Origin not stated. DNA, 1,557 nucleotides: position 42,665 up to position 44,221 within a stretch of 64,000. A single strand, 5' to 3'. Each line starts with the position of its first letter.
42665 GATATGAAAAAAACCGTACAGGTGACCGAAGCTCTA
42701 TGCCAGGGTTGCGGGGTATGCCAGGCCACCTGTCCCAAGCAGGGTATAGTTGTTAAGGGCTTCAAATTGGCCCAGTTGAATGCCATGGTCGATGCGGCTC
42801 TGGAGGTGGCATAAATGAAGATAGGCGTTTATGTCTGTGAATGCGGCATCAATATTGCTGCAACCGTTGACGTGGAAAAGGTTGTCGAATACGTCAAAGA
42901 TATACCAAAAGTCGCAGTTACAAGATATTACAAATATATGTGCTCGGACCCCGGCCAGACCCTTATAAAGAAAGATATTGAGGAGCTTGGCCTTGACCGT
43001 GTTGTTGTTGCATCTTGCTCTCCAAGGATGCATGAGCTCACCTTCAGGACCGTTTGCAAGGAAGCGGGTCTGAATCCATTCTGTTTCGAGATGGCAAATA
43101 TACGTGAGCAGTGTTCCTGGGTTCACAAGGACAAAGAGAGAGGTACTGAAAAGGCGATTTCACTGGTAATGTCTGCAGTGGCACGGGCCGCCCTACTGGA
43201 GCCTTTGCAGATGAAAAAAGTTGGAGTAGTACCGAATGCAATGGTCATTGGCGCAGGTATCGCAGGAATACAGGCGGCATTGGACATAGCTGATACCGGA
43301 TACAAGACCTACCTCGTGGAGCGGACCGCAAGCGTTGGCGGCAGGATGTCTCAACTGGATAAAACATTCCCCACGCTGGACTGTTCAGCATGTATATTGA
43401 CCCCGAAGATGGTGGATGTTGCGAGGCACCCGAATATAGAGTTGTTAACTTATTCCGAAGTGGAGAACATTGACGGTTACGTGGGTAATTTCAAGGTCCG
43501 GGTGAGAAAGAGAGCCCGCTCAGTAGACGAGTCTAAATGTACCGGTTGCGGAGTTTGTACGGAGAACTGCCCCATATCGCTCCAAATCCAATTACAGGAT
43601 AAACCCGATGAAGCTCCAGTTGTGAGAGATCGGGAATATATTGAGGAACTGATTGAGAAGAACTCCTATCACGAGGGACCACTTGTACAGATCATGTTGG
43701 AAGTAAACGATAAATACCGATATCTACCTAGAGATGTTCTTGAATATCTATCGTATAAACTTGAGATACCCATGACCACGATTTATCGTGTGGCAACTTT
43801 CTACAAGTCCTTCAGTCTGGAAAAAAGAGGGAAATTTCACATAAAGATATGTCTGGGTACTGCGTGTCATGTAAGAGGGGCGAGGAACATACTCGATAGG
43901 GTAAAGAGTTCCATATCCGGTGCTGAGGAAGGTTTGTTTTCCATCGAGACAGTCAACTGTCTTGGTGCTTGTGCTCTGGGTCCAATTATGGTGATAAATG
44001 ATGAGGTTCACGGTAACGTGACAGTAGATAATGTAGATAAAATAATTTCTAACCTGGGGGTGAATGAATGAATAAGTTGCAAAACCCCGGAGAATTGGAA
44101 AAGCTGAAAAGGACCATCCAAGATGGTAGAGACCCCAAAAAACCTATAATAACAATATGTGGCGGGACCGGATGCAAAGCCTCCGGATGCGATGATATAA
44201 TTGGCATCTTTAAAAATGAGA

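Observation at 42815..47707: A second hdrA copy is split at its ferredoxin insertion and interleaved with a NuoE / NuoF / NuoG-N-type NADH module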

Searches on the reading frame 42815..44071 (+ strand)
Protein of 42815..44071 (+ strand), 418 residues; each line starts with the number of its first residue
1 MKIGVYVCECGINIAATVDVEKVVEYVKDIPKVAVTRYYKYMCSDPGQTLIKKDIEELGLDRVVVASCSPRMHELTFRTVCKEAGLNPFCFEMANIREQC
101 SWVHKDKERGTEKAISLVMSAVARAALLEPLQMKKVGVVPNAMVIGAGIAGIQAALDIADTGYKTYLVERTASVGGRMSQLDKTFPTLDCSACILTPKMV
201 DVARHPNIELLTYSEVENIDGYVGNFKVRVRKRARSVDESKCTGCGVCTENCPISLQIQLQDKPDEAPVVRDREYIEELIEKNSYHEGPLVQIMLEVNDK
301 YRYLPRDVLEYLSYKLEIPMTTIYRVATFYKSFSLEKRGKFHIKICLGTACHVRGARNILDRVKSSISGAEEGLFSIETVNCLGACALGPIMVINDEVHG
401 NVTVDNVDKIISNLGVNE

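Call 3: search_protein_families(library=pfam, proteins=[window:42815-44071:+], max_evalue=0.01)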
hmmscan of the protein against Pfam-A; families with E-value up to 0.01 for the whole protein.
window:42815-44071:+ (418 aa): 22 families
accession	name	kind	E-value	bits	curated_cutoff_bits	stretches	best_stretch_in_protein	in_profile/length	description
PF01257.25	2Fe-2S_thioredx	-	9.7e-40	136.2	24.8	1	276-414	1-144/145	Thioredoxin-like [2Fe-2S] ferredoxin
PF12831.13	FAD_oxidored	-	1.3e-07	31.7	27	1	143-180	3-40/416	FAD dependent oxidoreductase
PF07992.20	Pyr_redox_2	-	3.1e-06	27.3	26.1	1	142-241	3-82/291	Pyridine nucleotide-disulphide oxidoreductase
PF13450.12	NAD_binding_8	-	1e-05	26.2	21.9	1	144-194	1-51/68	NAD(P)-binding Rossmann-like domain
PF00037.32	Fer4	-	2.5e-05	24.3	21.1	1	237-253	3-19/24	4Fe-4S binding domain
PF01134.28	GIDA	-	3.1e-05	23.7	22.1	1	143-179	3-29/391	Glucose inhibited division protein A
PF12837.12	Fer4_6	-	6.6e-05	23.1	25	1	237-253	4-20/24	4Fe-4S binding domain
PF00890.30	FAD_binding_2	-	7.8e-05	22.5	20.4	1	143-176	3-36/414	FAD binding domain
PF12797.12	Fer4_2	-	7.9e-05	22.8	24.5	1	236-253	4-21/22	4Fe-4S binding domain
PF13237.11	Fer4_10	-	0.00012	22.3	25.5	1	237-268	4-35/53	4Fe-4S dicluster domain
PF14697.11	Fer4_21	-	0.00021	21.8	35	1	232-258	31-57/59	4Fe-4S dicluster domain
PF13183.11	Fer4_8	-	0.00025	22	27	1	240-265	3-28/68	4Fe-4S dicluster domain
PF01266.30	DAO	-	0.00051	20.1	27.9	1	143-175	3-35/353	FAD dependent oxidoreductase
PF00070.33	Pyr_redox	-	0.00052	20.9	22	1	142-184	2-41/82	Pyridine nucleotide-disulphide oxidoreductase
PF01946.23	Thi4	-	0.0023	17.6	26.2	1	141-179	19-58/235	Thi4 family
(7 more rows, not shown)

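Call 6: find_homologous_proteins(query=window:42815-44071:+, max_evalue=1e-10)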
Query window:42815-44071:+ (418 aa): 8000 proteins with E <= 1e-10 among 8000 candidates; the best 120 are listed.
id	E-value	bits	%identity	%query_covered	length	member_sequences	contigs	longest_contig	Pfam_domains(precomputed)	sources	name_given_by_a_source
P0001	1.6e-279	944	100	100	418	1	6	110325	PF13450.13,PF07992.21,PF01257.26,PF12831.14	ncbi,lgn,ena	-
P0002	6.2e-250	847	89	99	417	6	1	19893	PF13450.13,PF01257.26,PF12831.14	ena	-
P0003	1.3e-220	750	77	99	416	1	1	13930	PF12837.13,PF00037.33,PF01257.26,PF12831.14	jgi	jgi:NADH:ubiquinone oxidoreductase subunit E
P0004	1.2e-219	747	75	99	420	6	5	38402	PF13450.13,PF00890.31,PF07992.21,PF01257.26,PF12831.14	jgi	-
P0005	7.6e-219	745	76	99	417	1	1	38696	PF13450.13,PF00890.31,PF07992.21,PF01257.26,PF12831.14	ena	-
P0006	2.2e-217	740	75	99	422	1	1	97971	PF01266.31,PF13450.13,PF00890.31,PF07992.21,PF01257.26,PF01134.29,PF12831.14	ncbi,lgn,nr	ncbi:MAG: NAD(P)H-dependent oxidoreductase subunit E [Euryarchaeota archaeon]|nr:NAD(P)H-dependent o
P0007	1.1e-216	737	75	99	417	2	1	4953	PF13450.13,PF00890.31,PF07992.21,PF00037.33,PF01257.26,PF12831.14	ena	-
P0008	2.5e-215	733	75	99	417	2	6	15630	PF13450.13,PF00890.31,PF07992.21,PF00037.33,PF01257.26,PF12831.14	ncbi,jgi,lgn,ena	-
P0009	6.1e-215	732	75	99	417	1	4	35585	PF13450.13,PF00890.31,PF07992.21,PF00037.33,PF01257.26,PF12831.14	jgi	-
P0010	7.2e-214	728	73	100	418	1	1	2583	PF13450.13,PF00890.31,PF07992.21,PF00037.33,PF01257.26,PF12831.14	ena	-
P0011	8.9e-214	728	74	99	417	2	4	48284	PF13450.13,PF00890.31,PF07992.21,PF00037.33,PF01257.26,PF12831.14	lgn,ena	-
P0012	8.8e-212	721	72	99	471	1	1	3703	PF12797.13,PF13450.13,PF00890.31,PF07992.21,PF12837.13,PF00037.33,PF01257.26,PF12831.14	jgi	jgi:NADH:ubiquinone oxidoreductase subunit E/NAD-dependent dihydropyrimidine dehydrogenase PreA subu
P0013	3.5e-211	719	73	99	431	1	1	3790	PF13450.13,PF00890.31,PF07992.21,PF12837.13,PF00037.33,PF01257.26,PF01134.29,PF12831.14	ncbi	-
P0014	1.1e-209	714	74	99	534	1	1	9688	PF01266.31,PF13450.13,PF12837.13,PF00037.33,PF01257.26,PF13237.12,PF12831.14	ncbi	-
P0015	9.7e-209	711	72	100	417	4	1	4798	PF01266.31,PF13450.13,PF00890.31,PF07992.21,PF01257.26,PF12831.14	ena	-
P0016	4.0e-208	709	73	99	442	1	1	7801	PF13450.13,PF00890.31,PF07992.21,PF01257.26,PF12831.14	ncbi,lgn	-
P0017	2.0e-207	707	71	100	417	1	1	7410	PF01266.31,PF13450.13,PF00890.31,PF07992.21,PF01257.26,PF12831.14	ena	-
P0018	1.5e-205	701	72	99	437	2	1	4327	PF13450.13,PF00890.31,PF07992.21,PF01257.26,PF12831.14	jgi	jgi:NADH:ubiquinone oxidoreductase subunit E/NAD-dependent dihydropyrimidine dehydrogenase PreA subu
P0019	6.6e-202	689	71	99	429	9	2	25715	PF01266.31,PF13450.13,PF00890.31,PF07992.21,PF00037.33,PF01257.26,PF12831.14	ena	-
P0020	8.1e-202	688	71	99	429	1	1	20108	PF13450.13,PF00890.31,PF07992.21,PF12837.13,PF00037.33,PF01257.26,PF13237.12,PF12831.14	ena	-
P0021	1.7e-186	638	65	99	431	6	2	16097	PF07992.21,PF12837.13,PF01257.26,PF12831.14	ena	-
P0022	2.2e-185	634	66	99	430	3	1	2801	PF12837.13,PF01257.26,PF12831.14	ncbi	-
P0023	4.9e-181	620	64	100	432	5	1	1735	PF13450.13,PF00890.31,PF07992.21,PF01257.26,PF12831.14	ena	-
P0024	6.4e-180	616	66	95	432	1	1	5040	PF13450.13,PF00890.31,PF07992.21,PF01257.26,PF12831.14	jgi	jgi:NADH:ubiquinone oxidoreductase subunit E/NAD-dependent dihydropyrimidine dehydrogenase PreA subu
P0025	6.3e-179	613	62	99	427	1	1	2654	PF00037.33,PF01257.26,PF13237.12,PF12831.14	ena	-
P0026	8.5e-179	613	66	94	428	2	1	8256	PF13450.13,PF00890.31,PF07992.21,PF01257.26,PF12831.14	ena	-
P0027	1.2e-177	609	63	99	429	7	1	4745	PF13450.13,PF00037.33,PF01257.26,PF12831.14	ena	-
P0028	7.2e-176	603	61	100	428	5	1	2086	PF13450.13,PF00037.33,PF01257.26,PF13237.12,PF12831.14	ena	-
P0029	1.5e-175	602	62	99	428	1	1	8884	PF00037.33,PF01257.26,PF12831.14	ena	-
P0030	5.3e-174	597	63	95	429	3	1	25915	PF12797.13,PF13450.13,PF07992.21,PF00037.33,PF01257.26,PF13237.12,PF12831.14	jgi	jgi:heterodisulfide reductase subunit A-like polyferredoxin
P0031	6.1e-174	597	64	95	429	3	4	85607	PF13450.13,PF07992.21,PF01257.26,PF01134.29,PF12831.14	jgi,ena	-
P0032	1.6e-173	595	61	99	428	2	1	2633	PF12797.13,PF00037.33,PF01257.26,PF13237.12,PF12831.14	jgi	jgi:NADH:ubiquinone oxidoreductase subunit E/NAD-dependent dihydropyrimidine dehydrogenase PreA subu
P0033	2.1e-173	595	61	100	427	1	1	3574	PF00037.33,PF01257.26,PF12831.14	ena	-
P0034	1.2e-171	589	62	99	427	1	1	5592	PF00037.33,PF01257.26,PF12831.14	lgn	-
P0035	6.2e-171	587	63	95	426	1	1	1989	PF00037.33,PF01257.26,PF12831.14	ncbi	-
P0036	7.2e-171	587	63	95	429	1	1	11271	PF12797.13,PF13450.13,PF00037.33,PF01257.26,PF12831.14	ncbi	-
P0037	3.6e-167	574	61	98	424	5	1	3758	PF01257.26,PF12831.14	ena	-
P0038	1.3e-165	569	57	98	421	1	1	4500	PF13450.13,PF01257.26,PF12831.14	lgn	-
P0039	6.7e-165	567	59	99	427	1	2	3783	PF13450.13,PF00890.31,PF07992.21,PF01257.26,PF12831.14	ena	-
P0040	8.3e-165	567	58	99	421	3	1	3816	PF07992.21,PF01257.26,PF12831.14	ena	-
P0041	3.9e-163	561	58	98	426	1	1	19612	PF13450.13,PF07992.21,PF01257.26,PF12831.14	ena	-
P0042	7.7e-163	560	58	99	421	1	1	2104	PF01266.31,PF13450.13,PF00890.31,PF07992.21,PF00070.34,PF00037.33,PF01257.26,PF01134.29,PF12831.14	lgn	-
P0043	2.9e-162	558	59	98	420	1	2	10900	PF13450.13,PF07992.21,PF00070.34,PF01257.26,PF12831.14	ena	-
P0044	5.2e-162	557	58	99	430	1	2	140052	PF13450.13,PF01257.26,PF12831.14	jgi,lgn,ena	-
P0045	1.2e-161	556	58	99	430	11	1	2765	PF13450.13,PF07992.21,PF01257.26,PF12831.14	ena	-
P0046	1.1e-160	553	61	95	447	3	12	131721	PF01266.31,PF13450.13,PF07992.21,PF01257.26,PF12831.14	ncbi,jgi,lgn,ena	-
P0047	7.1e-159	547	58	98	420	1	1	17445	PF13450.13,PF07992.21,PF01257.26,PF12831.14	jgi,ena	-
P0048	5.8e-158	544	58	98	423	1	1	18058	PF14697.12,PF12797.13,PF13450.13,PF07992.21,PF00037.33,PF01257.26,PF12831.14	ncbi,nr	ncbi:MAG: NAD(P)H-dependent oxidoreductase subunit E [Spirochaetales bacterium]|nr:NAD(P)H-dependent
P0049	7.8e-157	540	56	98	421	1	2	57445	PF13450.13,PF00890.31,PF07992.21,PF01257.26,PF12831.14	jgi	jgi:NADH:ubiquinone oxidoreductase subunit E/NAD-dependent dihydropyrimidine dehydrogenase PreA subu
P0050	3.1e-156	538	55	98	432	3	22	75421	PF01266.31,PF12797.13,PF13450.13,PF00890.31,PF07992.21,PF12837.13,PF00037.33,PF01257.26,PF13237.12,PF01134.29,PF12831.14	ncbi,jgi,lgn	-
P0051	1.7e-155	536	56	98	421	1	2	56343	PF12797.13,PF13450.13,PF00890.31,PF07992.21,PF00037.33,PF01257.26,PF12831.14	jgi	jgi:NADH:ubiquinone oxidoreductase subunit E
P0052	1.8e-153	529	57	96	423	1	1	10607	PF12797.13,PF13450.13,PF00890.31,PF07992.21,PF00037.33,PF01257.26,PF01134.29,PF12831.14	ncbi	-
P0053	1.0e-152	527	56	99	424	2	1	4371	PF01266.31,PF13450.13,PF00890.31,PF07992.21,PF01257.26,PF12831.14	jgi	jgi:NADH:ubiquinone oxidoreductase subunit E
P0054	4.1e-152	525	56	99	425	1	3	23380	PF12797.13,PF13450.13,PF00037.33,PF01257.26,PF12831.14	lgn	-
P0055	1.1e-151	523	55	98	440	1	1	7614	PF01266.31,PF13450.13,PF00890.31,PF00037.33,PF01257.26,PF13237.12,PF12831.14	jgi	-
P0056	1.4e-151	523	53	98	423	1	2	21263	PF13450.13,PF00890.31,PF00037.33,PF01257.26,PF12831.14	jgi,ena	-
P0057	5.0e-151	521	56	96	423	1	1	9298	PF12797.13,PF13450.13,PF07992.21,PF00037.33,PF01257.26,PF13237.12,PF12831.14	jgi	jgi:NADH:ubiquinone oxidoreductase subunit E/NAD-dependent dihydropyrimidine dehydrogenase PreA subu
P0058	5.5e-151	521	55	99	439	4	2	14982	PF12797.13,PF13450.13,PF00890.31,PF07992.21,PF00070.34,PF00037.33,PF01257.26,PF13459.12,PF13237.12,PF01134.29,PF12831.14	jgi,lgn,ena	-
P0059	2.3e-150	519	55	99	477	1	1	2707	PF01266.31,PF13450.13,PF00890.31,PF07992.21,PF01257.26,PF12831.14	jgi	jgi:NADH:ubiquinone oxidoreductase subunit E/NAD-dependent dihydropyrimidine dehydrogenase PreA subu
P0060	2.5e-150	519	54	98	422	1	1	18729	PF13450.13,PF00890.31,PF07992.21,PF01257.26,PF12831.14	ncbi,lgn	-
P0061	3.4e-150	518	56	98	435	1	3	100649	PF01266.31,PF13450.13,PF00890.31,PF07992.21,PF00037.33,PF01257.26,PF12831.14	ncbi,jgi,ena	-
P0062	4.1e-150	518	54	98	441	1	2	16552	PF01266.31,PF13450.13,PF00890.31,PF01257.26,PF12831.14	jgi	jgi:NADH:ubiquinone oxidoreductase subunit E/NAD-dependent dihydropyrimidine dehydrogenase PreA subu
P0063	4.6e-150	518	55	96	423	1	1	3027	PF13450.13,PF00890.31,PF07992.21,PF01257.26,PF01134.29,PF12831.14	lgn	-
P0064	5.2e-150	518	53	99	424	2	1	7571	PF12797.13,PF12837.13,PF00037.33,PF01257.26,PF13237.12,PF12831.14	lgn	-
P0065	1.2e-149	517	55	98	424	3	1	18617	PF12797.13,PF13450.13,PF00890.31,PF07992.21,PF12837.13,PF00037.33,PF01257.26,PF13237.12,PF12831.14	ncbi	-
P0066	1.7e-149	516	55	99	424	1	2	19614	PF01266.31,PF13450.13,PF00890.31,PF07992.21,PF01257.26,PF12831.14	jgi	jgi:NADH:ubiquinone oxidoreductase subunit E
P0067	2.3e-149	516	53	99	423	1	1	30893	PF13450.13,PF00890.31,PF01257.26,PF12831.14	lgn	-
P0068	8.6e-149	514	53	100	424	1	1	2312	PF12797.13,PF13450.13,PF00890.31,PF07992.21,PF00037.33,PF01257.26,PF13237.12,PF12831.14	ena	-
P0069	1.1e-148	513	55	98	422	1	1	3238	PF01266.31,PF13450.13,PF00890.31,PF07992.21,PF01257.26,PF12831.14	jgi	jgi:NADH:ubiquinone oxidoreductase subunit E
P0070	1.3e-148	513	53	98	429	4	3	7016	PF13450.13,PF00890.31,PF07992.21,PF00070.34,PF00037.33,PF01257.26,PF13237.12,PF01134.29,PF12831.14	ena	-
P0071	1.0e-147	510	53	99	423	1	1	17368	PF12797.13,PF13450.13,PF00890.31,PF07992.21,PF00037.33,PF01257.26,PF13237.12,PF12831.14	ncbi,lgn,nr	ncbi:MAG: NAD(P)H-dependent oxidoreductase subunit E [Gemmatimonadota bacterium]|nr:NAD(P)H-dependen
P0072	1.5e-147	510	51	99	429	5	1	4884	PF01266.31,PF13450.13,PF00890.31,PF07992.21,PF12837.13,PF00070.34,PF01257.26,PF13237.12,PF01134.29,PF12831.14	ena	-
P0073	1.8e-147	509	52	98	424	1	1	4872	PF13450.13,PF00890.31,PF07992.21,PF01257.26,PF01134.29,PF12831.14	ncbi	-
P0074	2.1e-147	509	53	98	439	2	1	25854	PF12797.13,PF13450.13,PF00890.31,PF07992.21,PF12837.13,PF00037.33,PF01257.26,PF01134.29,PF12831.14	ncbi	-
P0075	2.4e-147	509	52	99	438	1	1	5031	PF12797.13,PF13450.13,PF00890.31,PF07992.21,PF00070.34,PF00037.33,PF01257.26,PF13237.12,PF01134.29,PF12831.14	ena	-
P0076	3.2e-147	509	53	100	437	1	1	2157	PF12797.13,PF13450.13,PF00890.31,PF07992.21,PF12837.13,PF00037.33,PF01257.26,PF12831.14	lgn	-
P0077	5.7e-147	508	54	99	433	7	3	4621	PF12797.13,PF13450.13,PF00890.31,PF07992.21,PF00070.34,PF00037.33,PF01257.26,PF13459.12,PF01134.29,PF12831.14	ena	-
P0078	9.9e-147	507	53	99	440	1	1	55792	PF13450.13,PF00890.31,PF07992.21,PF00037.33,PF01257.26,PF01134.29,PF12831.14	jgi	jgi:NADH:ubiquinone oxidoreductase subunit E/NAD-dependent dihydropyrimidine dehydrogenase PreA subu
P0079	1.7e-146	506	55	95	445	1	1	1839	PF01266.31,PF13450.13,PF00890.31,PF07992.21,PF01257.26,PF12831.14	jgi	jgi:NADH:ubiquinone oxidoreductase subunit E/NAD-dependent dihydropyrimidine dehydrogenase PreA subu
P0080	2.8e-146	506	55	95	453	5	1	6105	PF13450.13,PF00890.31,PF07992.21,PF01257.26,PF12831.14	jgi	jgi:NADH:ubiquinone oxidoreductase subunit E/NAD-dependent dihydropyrimidine dehydrogenase PreA subu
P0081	3.3e-146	505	52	98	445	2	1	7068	PF12797.13,PF13450.13,PF00890.31,PF07992.21,PF00037.33,PF01257.26,PF13459.12,PF13237.12,PF01134.29,PF12831.14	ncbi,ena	-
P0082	5.8e-146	505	55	98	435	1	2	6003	PF01266.31,PF13450.13,PF00890.31,PF07992.21,PF00070.34,PF01257.26,PF12831.14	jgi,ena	-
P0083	7.1e-146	504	55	96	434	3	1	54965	PF01266.31,PF13450.13,PF00890.31,PF07992.21,PF03486.21,PF01257.26,PF01134.29,PF12831.14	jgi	jgi:NADH:ubiquinone oxidoreductase subunit E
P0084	7.3e-146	504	52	98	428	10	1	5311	PF12797.13,PF13450.13,PF00890.31,PF07992.21,PF00070.34,PF00037.33,PF01257.26,PF13237.12,PF12831.14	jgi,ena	-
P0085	7.4e-146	504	54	96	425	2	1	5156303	PF13450.13,PF00890.31,PF01257.26,PF12831.14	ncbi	ncbi:MAG: NADH-quinone oxidoreductase subunit NuoE, partial [Thermoplasmata archaeon]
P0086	1.1e-145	504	55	95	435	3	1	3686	PF13450.13,PF00890.31,PF07992.21,PF01257.26,PF12831.14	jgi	jgi:NADH:ubiquinone oxidoreductase subunit E/NAD-dependent dihydropyrimidine dehydrogenase PreA subu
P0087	1.2e-145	503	75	69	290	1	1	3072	PF01266.31,PF13450.13,PF00890.31,PF07992.21,PF00037.33,PF01257.26,PF12831.14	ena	-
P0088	1.5e-145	503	53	99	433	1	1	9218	PF13450.13,PF00890.31,PF07992.21,PF00070.34,PF01257.26,PF12831.14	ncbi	-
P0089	2.1e-145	503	53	99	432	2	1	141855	PF12797.13,PF13450.13,PF00890.31,PF07992.21,PF00070.34,PF00037.33,PF01257.26,PF13237.12,PF01134.29,PF12831.14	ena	-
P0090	2.6e-145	502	52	100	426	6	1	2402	PF01266.31,PF12797.13,PF13450.13,PF00890.31,PF07992.21,PF00070.34,PF00037.33,PF01257.26,PF13237.12,PF01134.29,PF12831.14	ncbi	-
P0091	3.6e-145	502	54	99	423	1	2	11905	PF12797.13,PF13450.13,PF00890.31,PF07992.21,PF00037.33,PF01257.26,PF13237.12,PF12831.14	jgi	jgi:NADH:ubiquinone oxidoreductase subunit E/NAD-dependent dihydropyrimidine dehydrogenase PreA subu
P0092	5.0e-145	501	54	99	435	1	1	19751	PF01266.31,PF13450.13,PF00890.31,PF01257.26,PF12831.14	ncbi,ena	-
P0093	5.1e-145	501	53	99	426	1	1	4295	PF01266.31,PF13450.13,PF00890.31,PF07992.21,PF00037.33,PF01257.26,PF01134.29,PF12831.14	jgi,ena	-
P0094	5.2e-145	501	52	99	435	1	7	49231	PF13450.13,PF00890.31,PF07992.21,PF00070.34,PF00037.33,PF01257.26,PF01134.29,PF12831.14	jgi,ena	-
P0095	5.3e-145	501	54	98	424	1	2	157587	PF13450.13,PF00890.31,PF07992.21,PF03486.21,PF01257.26,PF13237.12,PF12831.14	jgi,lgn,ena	-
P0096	5.6e-145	501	52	98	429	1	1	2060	PF12797.13,PF13450.13,PF00890.31,PF07992.21,PF12837.13,PF00070.34,PF00037.33,PF01257.26,PF13237.12,PF01134.29,PF12831.14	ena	-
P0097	5.6e-145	501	54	100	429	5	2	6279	PF01266.31,PF13450.13,PF00890.31,PF07992.21,PF00070.34,PF01257.26,PF12831.14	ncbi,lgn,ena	-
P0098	6.3e-145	501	53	99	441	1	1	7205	PF01266.31,PF12797.13,PF13450.13,PF00890.31,PF07992.21,PF00070.34,PF00037.33,PF01257.26,PF01134.29,PF12831.14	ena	-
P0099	6.4e-145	501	51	98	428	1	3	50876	PF12797.13,PF13450.13,PF00890.31,PF07992.21,PF00070.34,PF00037.33,PF01257.26,PF13237.12,PF12831.14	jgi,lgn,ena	-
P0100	7.3e-145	501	52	99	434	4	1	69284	PF12797.13,PF13450.13,PF00890.31,PF07992.21,PF00037.33,PF01257.26,PF13237.12,PF01134.29,PF12831.14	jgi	-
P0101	8.0e-145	501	53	98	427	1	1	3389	PF12797.13,PF13450.13,PF00890.31,PF07992.21,PF12837.13,PF00070.34,PF00037.33,PF01257.26,PF12831.14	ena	-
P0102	8.6e-145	501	53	100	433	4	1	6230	PF12797.13,PF13450.13,PF00890.31,PF07992.21,PF00037.33,PF01257.26,PF13237.12,PF01134.29,PF12831.14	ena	-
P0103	1.2e-144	500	54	95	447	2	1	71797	PF01266.31,PF13450.13,PF00890.31,PF01257.26,PF12831.14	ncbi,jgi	jgi:NADH:ubiquinone oxidoreductase subunit E/NAD-dependent dihydropyrimidine dehydrogenase PreA subu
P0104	1.2e-144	500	52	99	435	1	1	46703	PF13450.13,PF00890.31,PF07992.21,PF00037.33,PF01257.26,PF01134.29,PF12831.14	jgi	jgi:NADH:ubiquinone oxidoreductase subunit E/NAD-dependent dihydropyrimidine dehydrogenase PreA subu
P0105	1.6e-144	500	54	95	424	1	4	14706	PF13450.13,PF00890.31,PF07992.21,PF01257.26,PF12831.14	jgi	jgi:NADH:ubiquinone oxidoreductase subunit E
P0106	1.9e-144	500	53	99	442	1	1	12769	PF12797.13,PF13450.13,PF00890.31,PF07992.21,PF00070.34,PF00037.33,PF01257.26,PF13459.12,PF13237.12,PF01134.29,PF12831.14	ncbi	-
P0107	2.4e-144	499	51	99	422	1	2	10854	PF01266.31,PF13450.13,PF00890.31,PF07992.21,PF01257.26,PF01134.29,PF12831.14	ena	-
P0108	2.6e-144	499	54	98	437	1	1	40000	PF01266.31,PF13450.13,PF00890.31,PF07992.21,PF00070.34,PF01257.26,PF01134.29,PF12831.14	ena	-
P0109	3.3e-144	499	52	98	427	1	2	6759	PF13450.13,PF00890.31,PF07992.21,PF00070.34,PF00037.33,PF01257.26,PF12831.14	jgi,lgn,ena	-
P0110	4.2e-144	498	53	98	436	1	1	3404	PF01266.31,PF13450.13,PF00890.31,PF07992.21,PF00037.33,PF01257.26,PF01134.29,PF12831.14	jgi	jgi:NADH:ubiquinone oxidoreductase subunit E/NAD-dependent dihydropyrimidine dehydrogenase PreA subu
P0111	5.4e-144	498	53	99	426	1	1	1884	PF12797.13,PF13450.13,PF00890.31,PF07992.21,PF00070.34,PF00037.33,PF01257.26,PF13237.12,PF12831.14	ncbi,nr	ncbi:MAG: NAD(P)H-dependent oxidoreductase subunit E [Gemmatimonadota bacterium]|nr:NAD(P)H-dependen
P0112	6.7e-144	498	54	94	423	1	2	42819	PF12797.13,PF13450.13,PF00890.31,PF07992.21,PF00070.34,PF00037.33,PF01257.26,PF13237.12,PF12831.14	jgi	-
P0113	6.8e-144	498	52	98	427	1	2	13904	PF13450.13,PF00890.31,PF07992.21,PF00070.34,PF00037.33,PF01257.26,PF01134.29,PF12831.14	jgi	jgi:NADH:ubiquinone oxidoreductase subunit E/NAD-dependent dihydropyrimidine dehydrogenase PreA subu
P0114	7.9e-144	497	52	99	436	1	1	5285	PF13450.13,PF00890.31,PF07992.21,PF00037.33,PF01257.26,PF01134.29,PF12831.14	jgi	jgi:NADH:ubiquinone oxidoreductase subunit E/NAD-dependent dihydropyrimidine dehydrogenase PreA subu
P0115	8.5e-144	497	53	99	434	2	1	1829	PF12797.13,PF13450.13,PF00890.31,PF07992.21,PF00070.34,PF00037.33,PF13738.13,PF01257.26,PF01134.29,PF12831.14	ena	-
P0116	1.1e-143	497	53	99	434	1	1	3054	PF13450.13,PF00890.31,PF07992.21,PF00070.34,PF00037.33,PF01257.26,PF01134.29,PF12831.14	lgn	-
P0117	1.1e-143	497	52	99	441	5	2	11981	PF13450.13,PF00890.31,PF07992.21,PF00070.34,PF00037.33,PF01257.26,PF01134.29,PF12831.14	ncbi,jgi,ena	-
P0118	1.1e-143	497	52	99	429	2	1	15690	PF12797.13,PF13450.13,PF00890.31,PF07992.21,PF00070.34,PF00037.33,PF01257.26,PF13237.12,PF01134.29,PF12831.14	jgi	-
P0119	2.0e-143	496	52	99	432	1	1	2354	PF13450.13,PF07992.21,PF00070.34,PF01257.26,PF13459.12,PF01134.29,PF12831.14,PF12797.13,PF00890.31,PF00037.33,PF13237.12,PF13370.12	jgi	jgi:NADH:ubiquinone oxidoreductase subunit E/NAD-dependent dihydropyrimidine dehydrogenase PreA subu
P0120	2.2e-143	496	52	99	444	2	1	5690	PF01266.31,PF13450.13,PF00037.33,PF01257.26,PF12831.14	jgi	jgi:NADH:ubiquinone oxidoreductase subunit E/NAD-dependent dihydropyrimidine dehydrogenase PreA subu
